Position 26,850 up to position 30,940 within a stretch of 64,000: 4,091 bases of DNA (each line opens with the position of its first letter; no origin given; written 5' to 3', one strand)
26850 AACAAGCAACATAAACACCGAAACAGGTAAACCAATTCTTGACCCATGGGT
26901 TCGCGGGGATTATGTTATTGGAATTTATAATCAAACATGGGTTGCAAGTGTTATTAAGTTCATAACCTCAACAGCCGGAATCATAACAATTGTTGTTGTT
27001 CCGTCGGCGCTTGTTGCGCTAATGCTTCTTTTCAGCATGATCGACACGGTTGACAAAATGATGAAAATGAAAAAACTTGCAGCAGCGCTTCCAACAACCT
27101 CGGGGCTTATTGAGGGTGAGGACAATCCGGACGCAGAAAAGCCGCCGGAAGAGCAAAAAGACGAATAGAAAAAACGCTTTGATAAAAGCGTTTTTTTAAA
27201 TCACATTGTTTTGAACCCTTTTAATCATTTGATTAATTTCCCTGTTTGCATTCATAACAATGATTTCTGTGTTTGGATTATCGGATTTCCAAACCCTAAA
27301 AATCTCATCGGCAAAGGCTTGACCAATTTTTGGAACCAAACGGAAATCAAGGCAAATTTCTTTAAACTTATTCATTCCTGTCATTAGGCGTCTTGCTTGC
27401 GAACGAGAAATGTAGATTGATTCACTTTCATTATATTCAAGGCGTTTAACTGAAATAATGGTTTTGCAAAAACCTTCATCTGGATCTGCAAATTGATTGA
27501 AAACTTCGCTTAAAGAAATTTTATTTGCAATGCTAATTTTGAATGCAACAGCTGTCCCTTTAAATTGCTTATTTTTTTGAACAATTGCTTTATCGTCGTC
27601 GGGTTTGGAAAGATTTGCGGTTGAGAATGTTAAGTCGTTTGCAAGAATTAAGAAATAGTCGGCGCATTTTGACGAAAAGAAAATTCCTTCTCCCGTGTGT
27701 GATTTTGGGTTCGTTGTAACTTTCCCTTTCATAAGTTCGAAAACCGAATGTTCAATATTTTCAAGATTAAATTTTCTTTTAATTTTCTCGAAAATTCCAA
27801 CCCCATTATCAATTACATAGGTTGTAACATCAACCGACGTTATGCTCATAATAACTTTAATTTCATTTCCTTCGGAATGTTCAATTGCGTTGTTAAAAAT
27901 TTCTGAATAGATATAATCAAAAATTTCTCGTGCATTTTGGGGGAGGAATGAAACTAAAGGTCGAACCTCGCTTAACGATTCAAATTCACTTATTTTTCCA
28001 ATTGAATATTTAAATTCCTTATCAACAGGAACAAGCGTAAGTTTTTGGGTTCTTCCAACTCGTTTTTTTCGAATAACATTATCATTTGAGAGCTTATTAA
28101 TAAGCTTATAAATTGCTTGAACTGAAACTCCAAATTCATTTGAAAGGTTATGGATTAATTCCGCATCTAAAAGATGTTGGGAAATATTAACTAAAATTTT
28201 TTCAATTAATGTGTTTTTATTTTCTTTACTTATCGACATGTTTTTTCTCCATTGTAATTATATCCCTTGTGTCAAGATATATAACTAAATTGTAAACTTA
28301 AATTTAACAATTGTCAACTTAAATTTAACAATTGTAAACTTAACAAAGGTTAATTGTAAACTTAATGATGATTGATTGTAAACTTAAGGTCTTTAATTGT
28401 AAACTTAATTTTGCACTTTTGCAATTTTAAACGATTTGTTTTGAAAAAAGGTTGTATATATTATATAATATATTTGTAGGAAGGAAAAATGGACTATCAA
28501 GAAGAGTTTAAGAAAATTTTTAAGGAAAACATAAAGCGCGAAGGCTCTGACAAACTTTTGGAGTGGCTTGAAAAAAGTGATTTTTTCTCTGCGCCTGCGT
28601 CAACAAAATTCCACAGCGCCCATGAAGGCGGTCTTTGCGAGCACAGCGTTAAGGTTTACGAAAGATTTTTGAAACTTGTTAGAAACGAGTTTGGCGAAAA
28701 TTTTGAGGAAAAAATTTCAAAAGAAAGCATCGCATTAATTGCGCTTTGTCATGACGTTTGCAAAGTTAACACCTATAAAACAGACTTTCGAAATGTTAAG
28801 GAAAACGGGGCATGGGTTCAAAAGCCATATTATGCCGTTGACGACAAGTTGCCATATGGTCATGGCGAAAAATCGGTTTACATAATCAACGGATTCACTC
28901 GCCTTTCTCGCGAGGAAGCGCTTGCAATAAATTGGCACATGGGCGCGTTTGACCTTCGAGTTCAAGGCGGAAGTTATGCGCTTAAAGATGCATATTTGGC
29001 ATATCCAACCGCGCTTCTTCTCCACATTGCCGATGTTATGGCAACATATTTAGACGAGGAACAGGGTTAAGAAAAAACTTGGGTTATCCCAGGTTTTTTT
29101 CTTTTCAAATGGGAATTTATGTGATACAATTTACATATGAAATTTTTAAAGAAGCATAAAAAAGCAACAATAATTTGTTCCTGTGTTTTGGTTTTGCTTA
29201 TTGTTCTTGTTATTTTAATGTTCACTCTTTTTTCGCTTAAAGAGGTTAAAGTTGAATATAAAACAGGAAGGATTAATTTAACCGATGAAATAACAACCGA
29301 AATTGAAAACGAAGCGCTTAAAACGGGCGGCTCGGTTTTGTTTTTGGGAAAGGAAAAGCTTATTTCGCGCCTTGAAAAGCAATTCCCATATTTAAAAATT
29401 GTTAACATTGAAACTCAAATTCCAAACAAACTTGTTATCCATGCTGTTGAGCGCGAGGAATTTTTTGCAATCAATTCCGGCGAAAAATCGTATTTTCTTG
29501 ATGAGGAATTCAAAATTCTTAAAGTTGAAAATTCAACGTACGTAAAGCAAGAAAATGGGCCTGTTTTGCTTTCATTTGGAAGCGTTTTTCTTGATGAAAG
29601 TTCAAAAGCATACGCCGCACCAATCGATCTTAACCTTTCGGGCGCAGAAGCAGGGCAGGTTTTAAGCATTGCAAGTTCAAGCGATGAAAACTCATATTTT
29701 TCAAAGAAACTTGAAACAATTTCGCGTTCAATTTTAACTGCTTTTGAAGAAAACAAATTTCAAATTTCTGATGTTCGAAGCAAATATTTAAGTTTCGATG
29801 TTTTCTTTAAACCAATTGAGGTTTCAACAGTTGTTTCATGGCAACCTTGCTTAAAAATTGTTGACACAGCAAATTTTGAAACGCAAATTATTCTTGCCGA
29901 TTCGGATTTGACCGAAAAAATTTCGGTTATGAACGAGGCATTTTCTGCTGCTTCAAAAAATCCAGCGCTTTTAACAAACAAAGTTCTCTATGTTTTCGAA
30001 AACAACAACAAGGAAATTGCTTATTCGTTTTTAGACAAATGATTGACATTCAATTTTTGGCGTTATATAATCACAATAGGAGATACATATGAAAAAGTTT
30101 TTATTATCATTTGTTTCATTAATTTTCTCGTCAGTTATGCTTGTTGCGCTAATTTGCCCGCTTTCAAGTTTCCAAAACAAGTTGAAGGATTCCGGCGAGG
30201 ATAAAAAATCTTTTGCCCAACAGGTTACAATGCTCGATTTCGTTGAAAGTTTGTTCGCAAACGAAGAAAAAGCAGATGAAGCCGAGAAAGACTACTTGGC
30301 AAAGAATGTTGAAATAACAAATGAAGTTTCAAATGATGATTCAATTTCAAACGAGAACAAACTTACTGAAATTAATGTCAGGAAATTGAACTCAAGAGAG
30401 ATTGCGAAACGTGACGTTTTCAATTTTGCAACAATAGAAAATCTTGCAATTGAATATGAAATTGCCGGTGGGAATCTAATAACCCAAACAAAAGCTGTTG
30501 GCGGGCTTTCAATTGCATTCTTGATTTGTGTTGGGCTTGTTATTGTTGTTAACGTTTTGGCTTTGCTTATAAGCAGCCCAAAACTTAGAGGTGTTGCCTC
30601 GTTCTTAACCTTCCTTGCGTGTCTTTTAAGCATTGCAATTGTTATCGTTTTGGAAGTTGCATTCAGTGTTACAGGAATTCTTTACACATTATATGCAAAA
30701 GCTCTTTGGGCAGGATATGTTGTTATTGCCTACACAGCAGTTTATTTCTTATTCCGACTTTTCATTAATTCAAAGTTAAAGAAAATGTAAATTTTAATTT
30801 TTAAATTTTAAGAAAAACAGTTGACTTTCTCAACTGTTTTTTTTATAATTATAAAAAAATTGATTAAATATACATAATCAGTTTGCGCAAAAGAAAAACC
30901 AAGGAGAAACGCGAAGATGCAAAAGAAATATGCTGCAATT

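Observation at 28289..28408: Six helically phased direct repeats of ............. in a divergent control region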

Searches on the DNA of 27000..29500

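Call 60: search_rna_families(source=window, start=27000, end=29500, threshold=evalue, max_evalue=1)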
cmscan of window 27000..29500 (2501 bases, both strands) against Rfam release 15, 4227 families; matches with E-value up to 1: 3.
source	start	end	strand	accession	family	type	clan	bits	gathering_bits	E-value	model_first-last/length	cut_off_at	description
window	29045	29148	+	RF01770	rimP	Cis-reg; leader;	-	24.6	47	0.43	1-102/102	no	Gammaprotebacteria rimP leader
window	29026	29118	+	RF02621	BSnc120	Gene; sRNA;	-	22.2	114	0.072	1-88/88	no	Brucella sRNA 120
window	29160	29213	-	RF01675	CrcZ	Gene; sRNA;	-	16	95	0.18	1-398/398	no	Pseudomonas sRNA CrcZ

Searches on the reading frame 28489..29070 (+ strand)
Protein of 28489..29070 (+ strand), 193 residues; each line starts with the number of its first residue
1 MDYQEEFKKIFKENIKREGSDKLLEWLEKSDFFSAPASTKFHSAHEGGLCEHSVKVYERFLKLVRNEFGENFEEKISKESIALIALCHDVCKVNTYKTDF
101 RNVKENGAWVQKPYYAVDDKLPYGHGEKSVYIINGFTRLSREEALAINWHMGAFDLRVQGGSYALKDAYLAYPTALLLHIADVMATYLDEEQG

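Call 7: search_protein_families(library=pfam, proteins=[window:28489-29070:+], max_evalue=0.01)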
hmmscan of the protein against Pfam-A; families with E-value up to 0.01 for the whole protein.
window:28489-29070:+ (193 aa): 1 family
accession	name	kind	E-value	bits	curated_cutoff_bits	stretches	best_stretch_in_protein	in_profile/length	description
PF01966.28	HD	-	0.00041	21.1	22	1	51-162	3-93/116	HD domain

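Call 8: search_protein_families(library=ncbifam, proteins=[window:28489-29070:+], max_evalue=0.01)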
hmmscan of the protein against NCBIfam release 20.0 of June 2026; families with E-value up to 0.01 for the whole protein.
window:28489-29070:+ (193 aa): 2 families
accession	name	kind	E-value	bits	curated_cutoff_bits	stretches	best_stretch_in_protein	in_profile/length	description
TIGR01596.1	cas3_HD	equivalog_domain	0.001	19.2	43.45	1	49-136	1-79/178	CRISPR-associated endonuclease Cas3''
NF041706.1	2OG_matur_YhhC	equivalog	0.0062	16.2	150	1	11-79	12-77/182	cyclophane-containing peptide 2OG-Fe(II) oxygenase YhhC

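Call 9: search_protein_families(library=padloc, proteins=[window:28489-29070:+], max_evalue=0.01)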
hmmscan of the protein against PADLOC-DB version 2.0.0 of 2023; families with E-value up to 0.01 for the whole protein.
window:28489-29070:+ (193 aa): 2 families
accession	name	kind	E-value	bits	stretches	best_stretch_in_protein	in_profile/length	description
PDLC00940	Cas3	-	0.00027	19.2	1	49-136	1-79/178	CRISPR-associated endonuclease Cas3-HD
PDLC01254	Cas3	-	0.0052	15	0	49-96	9-48/164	CAS-I; effector_G3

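Call 51: list_cluster_members(proteins=[P0001, window:28489-29070:+, window:32082-33287:+])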
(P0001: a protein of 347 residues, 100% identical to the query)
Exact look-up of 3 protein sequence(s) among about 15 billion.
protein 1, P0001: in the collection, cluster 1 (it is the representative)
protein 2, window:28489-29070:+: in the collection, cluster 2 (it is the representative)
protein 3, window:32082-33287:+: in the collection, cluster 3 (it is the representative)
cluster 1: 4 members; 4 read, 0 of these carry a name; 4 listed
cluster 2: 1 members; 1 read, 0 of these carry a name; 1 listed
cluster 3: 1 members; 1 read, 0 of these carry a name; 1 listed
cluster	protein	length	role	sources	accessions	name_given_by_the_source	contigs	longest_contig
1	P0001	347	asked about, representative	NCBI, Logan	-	-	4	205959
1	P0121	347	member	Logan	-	-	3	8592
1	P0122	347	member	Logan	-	-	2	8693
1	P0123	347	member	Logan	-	-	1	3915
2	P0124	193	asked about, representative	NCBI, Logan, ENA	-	-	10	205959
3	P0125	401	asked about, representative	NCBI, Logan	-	-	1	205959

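Call 70: find_homologous_proteins(query=window:28489-29070:+, max_evalue=1e-10)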
Query window:28489-29070:+ (193 aa): 7972 proteins with E <= 1e-10 among 8000 candidates; the best 120 are listed.
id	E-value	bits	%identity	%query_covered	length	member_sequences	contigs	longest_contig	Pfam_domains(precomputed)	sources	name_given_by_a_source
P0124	4.4e-127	439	100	100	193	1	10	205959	-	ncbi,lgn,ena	-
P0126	3.2e-125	433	98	100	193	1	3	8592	-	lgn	-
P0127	4.1e-120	416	94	99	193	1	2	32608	-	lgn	-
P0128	1.5e-117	408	90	100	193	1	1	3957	-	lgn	-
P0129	4.3e-117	407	90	100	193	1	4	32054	-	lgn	-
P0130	2.1e-114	398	87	100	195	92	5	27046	-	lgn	-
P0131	3.2e-102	358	79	99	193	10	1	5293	-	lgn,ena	-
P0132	4.7e-102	357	79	99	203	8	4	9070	-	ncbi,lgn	-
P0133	4.2e-101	354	78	98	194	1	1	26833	-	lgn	-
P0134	1.7e-99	349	78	99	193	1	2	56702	-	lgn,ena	-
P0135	3.6e-99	348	78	99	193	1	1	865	-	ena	-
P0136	6.4e-99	347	78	99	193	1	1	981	-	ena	-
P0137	8.4e-99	347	77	99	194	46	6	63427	-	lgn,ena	-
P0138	1.2e-98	346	78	99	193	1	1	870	-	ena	-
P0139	3.2e-98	345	77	99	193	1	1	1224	-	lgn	-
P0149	1.1e-91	324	70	98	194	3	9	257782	-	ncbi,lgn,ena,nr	ncbi:MAG: hydrolase [Clostridia bacterium]|nr:hydrolase [Clostridia bacterium]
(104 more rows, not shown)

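Call 71: find_encoding_contigs(protein=P0134, flank=3500, max_places=1)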
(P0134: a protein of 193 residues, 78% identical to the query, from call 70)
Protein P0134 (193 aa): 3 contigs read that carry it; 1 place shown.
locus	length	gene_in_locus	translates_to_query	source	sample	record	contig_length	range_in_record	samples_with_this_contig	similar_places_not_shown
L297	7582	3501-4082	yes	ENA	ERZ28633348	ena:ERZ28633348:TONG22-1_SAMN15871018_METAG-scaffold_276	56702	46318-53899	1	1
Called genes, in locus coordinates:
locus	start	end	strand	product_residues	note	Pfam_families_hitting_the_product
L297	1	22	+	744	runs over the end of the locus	PF00580:UvrD-helicase, PF01443:Viral_helicase1 (faint), PF13245:AAA_19, PF13604:AAA_30 (weak), PF13087:AAA_12 (faint), PF13361:UvrD_C, PF13538:UvrD_C_2, PF21196:PcrA_UvrD_tudor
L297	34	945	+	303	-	PF13401:AAA_22 (faint), PF02881:SRP54_N, PF00448:SRP54, PF01656:CbiA (weak), PF13604:AAA_30 (weak)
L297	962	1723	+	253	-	PF05116:S6PP (faint), PF08282:Hydrolase_3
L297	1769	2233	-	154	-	PF00692:dUTPase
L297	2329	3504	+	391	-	PF13439:Glyco_transf_4, PF13477:Glyco_trans_4_2, PF13579:Glyco_trans_4_4, PF20706:GT4-conflict, PF00534:Glycos_transf_1, PF13692:Glyco_trans_1_4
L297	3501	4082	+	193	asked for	-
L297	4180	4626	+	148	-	-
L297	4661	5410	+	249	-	-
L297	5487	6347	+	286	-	-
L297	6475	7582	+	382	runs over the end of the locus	PF11104:PilM_2 (faint), PF14450:FtsA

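Call 72: find_encoding_contigs(protein=P0149, flank=3500, max_places=1)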
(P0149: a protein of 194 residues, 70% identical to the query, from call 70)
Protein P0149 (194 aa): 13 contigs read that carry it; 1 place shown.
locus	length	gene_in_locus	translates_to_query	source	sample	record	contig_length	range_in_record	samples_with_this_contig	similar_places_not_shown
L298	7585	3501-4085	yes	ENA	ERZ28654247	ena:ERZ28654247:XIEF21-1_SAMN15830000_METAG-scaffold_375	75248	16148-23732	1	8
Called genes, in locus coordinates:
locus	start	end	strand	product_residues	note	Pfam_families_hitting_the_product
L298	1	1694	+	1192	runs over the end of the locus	PF02463:SMC_N, PF13304:AAA_21 (weak), PF13476:AAA_23, PF06470:SMC_hinge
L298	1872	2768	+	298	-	PF13207:AAA_17 (faint), PF02881:SRP54_N, PF13401:AAA_22 (faint), PF00448:SRP54, PF13604:AAA_30 (weak)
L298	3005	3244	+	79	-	-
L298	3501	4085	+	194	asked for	-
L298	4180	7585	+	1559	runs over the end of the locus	-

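Call 73: find_encoding_contigs(protein=P0130, flank=3500, max_places=1)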
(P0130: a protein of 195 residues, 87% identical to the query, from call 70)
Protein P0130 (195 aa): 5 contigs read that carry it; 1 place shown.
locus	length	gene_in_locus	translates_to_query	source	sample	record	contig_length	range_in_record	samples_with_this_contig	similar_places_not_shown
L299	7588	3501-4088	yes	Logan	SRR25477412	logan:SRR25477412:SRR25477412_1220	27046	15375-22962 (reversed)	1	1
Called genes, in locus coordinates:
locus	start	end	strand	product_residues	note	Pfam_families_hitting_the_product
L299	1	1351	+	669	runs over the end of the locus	PF00664:ABC_membrane, PF03193:RsgA_GTPase (weak), PF02463:SMC_N (faint), PF00005:ABC_tran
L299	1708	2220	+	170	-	-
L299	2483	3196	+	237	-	-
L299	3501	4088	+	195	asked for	-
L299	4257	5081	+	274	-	PF08478:POTRA_1 (weak)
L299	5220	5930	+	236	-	-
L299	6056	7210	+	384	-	PF14450:FtsA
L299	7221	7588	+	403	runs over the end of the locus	PF00091:Tubulin, PF12327:FtsZ_C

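Call 77: find_encoding_contigs(protein=P0133, flank=3500, max_places=1)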
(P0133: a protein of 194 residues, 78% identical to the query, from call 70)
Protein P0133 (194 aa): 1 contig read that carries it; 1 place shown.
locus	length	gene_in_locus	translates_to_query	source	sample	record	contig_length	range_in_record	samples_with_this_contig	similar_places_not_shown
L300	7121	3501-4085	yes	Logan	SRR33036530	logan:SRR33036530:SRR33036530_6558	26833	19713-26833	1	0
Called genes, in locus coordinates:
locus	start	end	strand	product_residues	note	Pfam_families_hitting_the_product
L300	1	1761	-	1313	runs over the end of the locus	PF17291:M60-like_N (weak), PF13402:Peptidase_M60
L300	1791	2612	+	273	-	PF01633:Choline_kinase (weak), PF01636:APH, PF19974:TCAD9 (weak)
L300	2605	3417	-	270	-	PF06414:Zeta_toxin, PF13671:AAA_33 (faint)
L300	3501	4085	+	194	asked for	-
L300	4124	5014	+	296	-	PF08478:POTRA_1 (weak)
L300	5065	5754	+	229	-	-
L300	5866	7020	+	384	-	PF14450:FtsA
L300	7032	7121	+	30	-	?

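Call 78: find_encoding_contigs(protein=P0132, flank=3500, max_places=2)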
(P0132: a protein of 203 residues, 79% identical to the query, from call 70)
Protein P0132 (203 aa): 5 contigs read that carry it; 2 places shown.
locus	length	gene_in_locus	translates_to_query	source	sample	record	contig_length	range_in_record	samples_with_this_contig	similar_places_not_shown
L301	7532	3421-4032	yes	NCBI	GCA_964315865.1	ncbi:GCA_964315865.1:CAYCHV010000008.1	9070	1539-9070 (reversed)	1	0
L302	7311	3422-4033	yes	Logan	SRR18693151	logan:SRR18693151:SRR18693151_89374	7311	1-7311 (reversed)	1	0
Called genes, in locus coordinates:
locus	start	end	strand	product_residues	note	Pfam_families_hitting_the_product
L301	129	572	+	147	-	-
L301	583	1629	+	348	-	PF13421:Band_7_1, PF01145:Band_7, PF17032:Zn_ribbon_15 (faint), PF24460:DUF7575 (faint), PF12773:DZR, PF13240:Zn_Ribbon_1, PF13248:Zn_ribbon_3 (weak)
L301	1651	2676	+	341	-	-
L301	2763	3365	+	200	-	-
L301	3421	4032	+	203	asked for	-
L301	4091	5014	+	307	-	PF08478:POTRA_1 (weak)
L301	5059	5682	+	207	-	-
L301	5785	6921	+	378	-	PF14450:FtsA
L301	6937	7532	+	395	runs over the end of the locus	PF00091:Tubulin, PF12327:FtsZ_C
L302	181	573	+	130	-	-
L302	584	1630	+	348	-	PF13421:Band_7_1, PF01145:Band_7, PF17032:Zn_ribbon_15 (faint), PF24460:DUF7575 (faint), PF12773:DZR, PF13240:Zn_Ribbon_1 (weak), PF13240:Zn_Ribbon_1, PF13248:Zn_ribbon_3 (weak), +1 more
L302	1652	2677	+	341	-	-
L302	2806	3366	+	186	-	-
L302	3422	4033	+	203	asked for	-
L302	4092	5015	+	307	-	PF08478:POTRA_1 (weak)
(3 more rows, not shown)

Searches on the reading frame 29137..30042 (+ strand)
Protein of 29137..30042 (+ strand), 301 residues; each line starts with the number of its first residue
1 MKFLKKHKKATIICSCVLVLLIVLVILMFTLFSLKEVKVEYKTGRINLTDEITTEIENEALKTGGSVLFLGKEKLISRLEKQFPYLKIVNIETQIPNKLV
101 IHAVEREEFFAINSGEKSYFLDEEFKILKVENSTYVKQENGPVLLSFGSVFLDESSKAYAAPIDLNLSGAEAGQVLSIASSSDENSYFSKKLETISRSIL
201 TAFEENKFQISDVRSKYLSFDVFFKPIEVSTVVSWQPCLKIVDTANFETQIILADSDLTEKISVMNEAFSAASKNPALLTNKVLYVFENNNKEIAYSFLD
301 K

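Call 7: search_protein_families(library=pfam, proteins=[window:29137-30042:+], max_evalue=0.01)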
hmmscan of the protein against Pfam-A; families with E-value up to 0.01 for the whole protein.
window:29137-30042:+ (301 aa): 1 family
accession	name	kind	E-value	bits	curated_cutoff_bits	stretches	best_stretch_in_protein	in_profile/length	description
PF08478.15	POTRA_1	-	1.4e-05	25.8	23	1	60-106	24-69/69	POTRA domain, FtsQ-type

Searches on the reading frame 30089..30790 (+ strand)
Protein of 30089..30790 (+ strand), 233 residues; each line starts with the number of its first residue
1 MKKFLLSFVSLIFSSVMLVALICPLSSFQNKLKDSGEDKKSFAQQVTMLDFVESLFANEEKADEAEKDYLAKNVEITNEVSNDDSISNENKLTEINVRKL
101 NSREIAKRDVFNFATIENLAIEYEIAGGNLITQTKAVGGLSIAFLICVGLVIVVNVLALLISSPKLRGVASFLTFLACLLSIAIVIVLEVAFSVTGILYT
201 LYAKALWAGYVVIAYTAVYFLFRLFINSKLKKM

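Call 59: search_protein_families(library=pfam, proteins=[window:30089-30790:+], max_evalue=0.001)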
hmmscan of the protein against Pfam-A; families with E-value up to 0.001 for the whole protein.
window:30089-30790:+ (233 aa): 1 family
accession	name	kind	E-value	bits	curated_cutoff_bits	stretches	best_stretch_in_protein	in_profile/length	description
PF12869.13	tRNA_anti-like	-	0.00026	21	23.5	1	2-93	5-92/146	tRNA_anti-like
